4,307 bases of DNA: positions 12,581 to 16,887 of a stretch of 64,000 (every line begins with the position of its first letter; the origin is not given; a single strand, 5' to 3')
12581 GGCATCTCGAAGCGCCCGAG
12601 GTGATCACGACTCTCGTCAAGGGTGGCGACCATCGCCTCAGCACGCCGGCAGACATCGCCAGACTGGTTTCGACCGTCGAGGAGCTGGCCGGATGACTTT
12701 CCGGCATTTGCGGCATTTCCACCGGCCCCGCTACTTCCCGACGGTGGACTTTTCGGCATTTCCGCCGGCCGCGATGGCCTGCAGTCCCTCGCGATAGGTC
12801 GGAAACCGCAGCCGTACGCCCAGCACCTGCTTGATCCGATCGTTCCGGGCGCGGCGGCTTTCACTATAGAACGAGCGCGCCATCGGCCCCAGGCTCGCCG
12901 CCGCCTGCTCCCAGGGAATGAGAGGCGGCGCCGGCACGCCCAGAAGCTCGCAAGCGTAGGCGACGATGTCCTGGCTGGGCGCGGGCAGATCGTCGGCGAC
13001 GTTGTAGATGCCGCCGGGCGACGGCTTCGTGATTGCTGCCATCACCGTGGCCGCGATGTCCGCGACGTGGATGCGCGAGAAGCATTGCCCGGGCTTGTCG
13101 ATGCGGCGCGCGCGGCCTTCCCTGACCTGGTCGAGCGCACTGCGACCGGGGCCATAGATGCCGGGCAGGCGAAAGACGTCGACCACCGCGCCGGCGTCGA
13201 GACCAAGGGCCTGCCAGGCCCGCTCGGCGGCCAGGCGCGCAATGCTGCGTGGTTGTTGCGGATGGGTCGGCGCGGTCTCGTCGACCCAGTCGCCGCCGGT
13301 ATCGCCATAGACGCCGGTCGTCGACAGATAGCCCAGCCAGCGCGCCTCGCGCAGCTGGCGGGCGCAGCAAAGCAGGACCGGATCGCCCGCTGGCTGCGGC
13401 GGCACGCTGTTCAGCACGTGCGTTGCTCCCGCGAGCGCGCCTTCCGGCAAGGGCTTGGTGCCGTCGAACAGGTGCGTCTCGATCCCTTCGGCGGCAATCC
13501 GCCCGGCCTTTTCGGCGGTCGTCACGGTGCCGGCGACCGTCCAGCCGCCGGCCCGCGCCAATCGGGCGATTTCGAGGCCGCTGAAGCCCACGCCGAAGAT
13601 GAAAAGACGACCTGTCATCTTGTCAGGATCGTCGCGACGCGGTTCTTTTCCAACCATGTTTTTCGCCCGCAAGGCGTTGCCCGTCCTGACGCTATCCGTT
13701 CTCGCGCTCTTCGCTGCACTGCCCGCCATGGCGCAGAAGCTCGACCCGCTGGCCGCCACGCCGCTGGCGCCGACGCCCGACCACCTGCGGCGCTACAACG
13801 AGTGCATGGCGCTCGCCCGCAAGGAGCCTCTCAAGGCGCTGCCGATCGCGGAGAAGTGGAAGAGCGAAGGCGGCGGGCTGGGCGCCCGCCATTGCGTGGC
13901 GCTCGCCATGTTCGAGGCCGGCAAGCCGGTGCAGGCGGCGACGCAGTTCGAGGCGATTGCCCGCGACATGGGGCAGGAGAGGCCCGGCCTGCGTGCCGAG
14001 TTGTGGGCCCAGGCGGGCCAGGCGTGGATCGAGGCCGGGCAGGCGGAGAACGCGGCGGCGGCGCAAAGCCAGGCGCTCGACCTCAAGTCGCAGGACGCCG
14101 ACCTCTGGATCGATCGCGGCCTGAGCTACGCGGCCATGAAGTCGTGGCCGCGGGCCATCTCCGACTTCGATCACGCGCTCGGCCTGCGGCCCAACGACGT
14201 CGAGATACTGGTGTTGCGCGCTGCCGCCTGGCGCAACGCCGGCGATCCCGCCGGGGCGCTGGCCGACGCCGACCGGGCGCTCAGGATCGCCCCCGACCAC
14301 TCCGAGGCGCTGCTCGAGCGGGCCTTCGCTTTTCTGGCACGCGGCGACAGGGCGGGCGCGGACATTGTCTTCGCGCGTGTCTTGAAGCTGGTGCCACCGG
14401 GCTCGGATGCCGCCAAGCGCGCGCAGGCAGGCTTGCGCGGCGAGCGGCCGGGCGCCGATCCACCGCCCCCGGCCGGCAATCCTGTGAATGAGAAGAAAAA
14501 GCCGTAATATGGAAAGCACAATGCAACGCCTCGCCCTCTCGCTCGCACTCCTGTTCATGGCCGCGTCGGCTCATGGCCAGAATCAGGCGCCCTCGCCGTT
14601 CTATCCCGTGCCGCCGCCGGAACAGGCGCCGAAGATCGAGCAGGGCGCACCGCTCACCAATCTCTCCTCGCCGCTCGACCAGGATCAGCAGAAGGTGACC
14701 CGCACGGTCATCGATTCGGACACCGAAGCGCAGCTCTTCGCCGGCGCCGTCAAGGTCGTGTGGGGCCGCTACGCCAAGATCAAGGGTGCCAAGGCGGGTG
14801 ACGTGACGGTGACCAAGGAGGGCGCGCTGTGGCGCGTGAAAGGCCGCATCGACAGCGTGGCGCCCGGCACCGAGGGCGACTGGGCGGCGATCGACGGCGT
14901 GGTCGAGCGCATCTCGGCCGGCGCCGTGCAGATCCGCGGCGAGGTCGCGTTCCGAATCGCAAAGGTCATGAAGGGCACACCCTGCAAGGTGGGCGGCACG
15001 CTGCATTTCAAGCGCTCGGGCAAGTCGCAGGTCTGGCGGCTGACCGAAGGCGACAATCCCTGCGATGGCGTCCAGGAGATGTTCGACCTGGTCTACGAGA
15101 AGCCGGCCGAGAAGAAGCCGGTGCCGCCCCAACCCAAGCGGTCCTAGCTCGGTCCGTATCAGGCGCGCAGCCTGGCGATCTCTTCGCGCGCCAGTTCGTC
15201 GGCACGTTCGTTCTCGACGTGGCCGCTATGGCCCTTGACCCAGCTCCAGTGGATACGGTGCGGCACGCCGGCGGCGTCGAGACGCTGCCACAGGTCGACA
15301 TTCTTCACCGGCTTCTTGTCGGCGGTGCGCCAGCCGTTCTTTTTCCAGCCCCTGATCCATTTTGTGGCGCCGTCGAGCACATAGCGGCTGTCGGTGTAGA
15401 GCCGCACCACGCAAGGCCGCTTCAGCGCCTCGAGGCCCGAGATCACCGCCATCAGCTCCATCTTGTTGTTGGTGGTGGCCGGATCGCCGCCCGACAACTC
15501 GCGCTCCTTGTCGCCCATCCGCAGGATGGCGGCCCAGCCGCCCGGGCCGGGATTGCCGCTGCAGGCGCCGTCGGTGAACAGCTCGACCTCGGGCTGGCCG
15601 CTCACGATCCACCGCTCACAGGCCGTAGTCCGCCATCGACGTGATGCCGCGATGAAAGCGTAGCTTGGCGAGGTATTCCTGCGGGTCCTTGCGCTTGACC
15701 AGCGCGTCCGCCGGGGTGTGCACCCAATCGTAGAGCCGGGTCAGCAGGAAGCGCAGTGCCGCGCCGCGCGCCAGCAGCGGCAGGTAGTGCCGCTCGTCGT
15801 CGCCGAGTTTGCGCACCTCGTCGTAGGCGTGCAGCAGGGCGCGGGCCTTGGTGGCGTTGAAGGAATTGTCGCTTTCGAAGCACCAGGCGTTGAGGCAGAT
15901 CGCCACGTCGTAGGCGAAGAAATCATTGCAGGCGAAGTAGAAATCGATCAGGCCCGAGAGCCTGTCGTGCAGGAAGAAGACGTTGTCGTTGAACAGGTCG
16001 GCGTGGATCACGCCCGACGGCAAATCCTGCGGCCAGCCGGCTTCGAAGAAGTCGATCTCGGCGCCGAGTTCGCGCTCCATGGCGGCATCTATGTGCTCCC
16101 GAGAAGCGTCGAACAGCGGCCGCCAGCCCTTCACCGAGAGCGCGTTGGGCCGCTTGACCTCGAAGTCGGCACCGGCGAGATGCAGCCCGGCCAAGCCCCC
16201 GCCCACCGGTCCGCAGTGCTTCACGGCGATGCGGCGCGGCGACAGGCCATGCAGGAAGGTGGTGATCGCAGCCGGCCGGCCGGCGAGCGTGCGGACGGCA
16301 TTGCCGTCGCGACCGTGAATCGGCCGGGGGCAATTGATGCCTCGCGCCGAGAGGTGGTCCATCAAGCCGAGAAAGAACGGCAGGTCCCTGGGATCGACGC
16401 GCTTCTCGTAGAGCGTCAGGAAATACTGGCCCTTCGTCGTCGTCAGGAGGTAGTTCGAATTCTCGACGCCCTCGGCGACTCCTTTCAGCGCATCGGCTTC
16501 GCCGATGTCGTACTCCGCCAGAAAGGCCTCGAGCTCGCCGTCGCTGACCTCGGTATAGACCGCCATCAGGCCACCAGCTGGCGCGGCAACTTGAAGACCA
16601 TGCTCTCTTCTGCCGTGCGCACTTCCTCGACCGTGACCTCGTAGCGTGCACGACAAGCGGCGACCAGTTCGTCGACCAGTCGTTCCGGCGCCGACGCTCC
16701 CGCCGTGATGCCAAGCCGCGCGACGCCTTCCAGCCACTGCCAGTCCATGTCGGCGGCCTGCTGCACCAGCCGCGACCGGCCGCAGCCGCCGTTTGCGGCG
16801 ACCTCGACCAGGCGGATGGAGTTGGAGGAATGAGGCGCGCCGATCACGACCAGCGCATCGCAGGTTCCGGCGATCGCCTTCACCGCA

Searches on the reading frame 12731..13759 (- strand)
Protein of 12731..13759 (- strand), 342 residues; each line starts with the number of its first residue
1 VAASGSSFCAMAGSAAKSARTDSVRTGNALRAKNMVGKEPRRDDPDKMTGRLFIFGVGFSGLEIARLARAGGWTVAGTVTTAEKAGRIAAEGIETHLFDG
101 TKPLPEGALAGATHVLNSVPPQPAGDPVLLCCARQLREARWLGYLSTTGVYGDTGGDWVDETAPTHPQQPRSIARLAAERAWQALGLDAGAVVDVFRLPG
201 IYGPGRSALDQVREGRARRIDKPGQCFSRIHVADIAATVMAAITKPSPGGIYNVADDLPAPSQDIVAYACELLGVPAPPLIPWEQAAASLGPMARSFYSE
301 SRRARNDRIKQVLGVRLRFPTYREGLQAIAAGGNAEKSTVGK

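Call 67: search_protein_families(library=pfam, proteins=[window:12731-13759:-], max_evalue=0.001)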
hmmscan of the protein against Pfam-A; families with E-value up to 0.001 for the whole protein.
window:12731-13759:- (342 aa): 1 family
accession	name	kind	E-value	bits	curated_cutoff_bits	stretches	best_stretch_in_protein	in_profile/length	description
PF01370.27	Epimerase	-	1.4e-07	31.7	20.9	1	138-255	106-240/240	NAD dependent epimerase/dehydratase family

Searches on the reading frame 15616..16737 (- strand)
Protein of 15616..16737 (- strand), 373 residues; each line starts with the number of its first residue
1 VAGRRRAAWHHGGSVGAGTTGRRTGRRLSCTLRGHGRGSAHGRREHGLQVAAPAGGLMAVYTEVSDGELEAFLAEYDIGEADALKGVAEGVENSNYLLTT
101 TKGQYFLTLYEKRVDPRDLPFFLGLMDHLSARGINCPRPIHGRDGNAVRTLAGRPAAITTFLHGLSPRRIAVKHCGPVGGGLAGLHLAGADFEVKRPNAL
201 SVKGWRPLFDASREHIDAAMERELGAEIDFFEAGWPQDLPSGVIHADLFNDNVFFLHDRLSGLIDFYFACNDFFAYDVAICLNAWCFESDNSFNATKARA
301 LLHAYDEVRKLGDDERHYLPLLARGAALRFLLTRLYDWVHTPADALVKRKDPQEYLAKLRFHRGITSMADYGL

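Call 67: search_protein_families(library=pfam, proteins=[window:15616-16737:-], max_evalue=0.001)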
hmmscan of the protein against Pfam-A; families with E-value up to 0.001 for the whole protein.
window:15616-16737:- (373 aa): 1 family
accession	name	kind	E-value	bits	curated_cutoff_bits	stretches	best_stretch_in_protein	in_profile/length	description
PF01636.29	APH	-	1.8e-46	159.3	23.2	1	84-310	2-238/239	Phosphotransferase enzyme family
